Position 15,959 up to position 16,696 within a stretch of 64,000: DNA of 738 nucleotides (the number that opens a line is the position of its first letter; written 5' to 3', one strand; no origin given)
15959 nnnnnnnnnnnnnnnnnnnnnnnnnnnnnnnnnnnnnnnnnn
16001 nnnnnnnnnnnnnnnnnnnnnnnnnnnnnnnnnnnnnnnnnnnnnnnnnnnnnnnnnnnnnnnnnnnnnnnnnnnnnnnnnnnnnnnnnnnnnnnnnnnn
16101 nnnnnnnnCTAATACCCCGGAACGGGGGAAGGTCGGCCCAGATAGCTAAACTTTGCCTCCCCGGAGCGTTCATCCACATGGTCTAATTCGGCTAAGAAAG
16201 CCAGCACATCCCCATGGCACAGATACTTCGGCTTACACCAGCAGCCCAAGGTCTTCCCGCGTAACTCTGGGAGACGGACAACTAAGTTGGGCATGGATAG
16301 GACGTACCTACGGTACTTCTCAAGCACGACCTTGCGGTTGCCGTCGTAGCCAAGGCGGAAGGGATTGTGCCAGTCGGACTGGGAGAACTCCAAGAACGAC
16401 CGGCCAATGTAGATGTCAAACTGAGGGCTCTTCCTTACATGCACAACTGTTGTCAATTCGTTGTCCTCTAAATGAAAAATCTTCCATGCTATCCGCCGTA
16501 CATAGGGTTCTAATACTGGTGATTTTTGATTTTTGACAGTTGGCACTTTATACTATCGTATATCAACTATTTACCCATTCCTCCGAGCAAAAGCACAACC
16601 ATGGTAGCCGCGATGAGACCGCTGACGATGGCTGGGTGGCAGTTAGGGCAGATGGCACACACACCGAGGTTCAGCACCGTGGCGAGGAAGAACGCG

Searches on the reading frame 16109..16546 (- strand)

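Call 46: search_protein_families(library=pfam, proteins=[window:16109-16546:-], max_evalue=0.001)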
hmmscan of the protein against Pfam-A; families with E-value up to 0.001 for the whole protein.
window:16109-16546:- (145 aa): 1 family
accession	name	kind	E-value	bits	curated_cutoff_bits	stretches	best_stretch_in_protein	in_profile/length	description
PF14216.11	DUF4326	-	1.8e-21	77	25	1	39-116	7-81/82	Domain of unknown function (DUF4326)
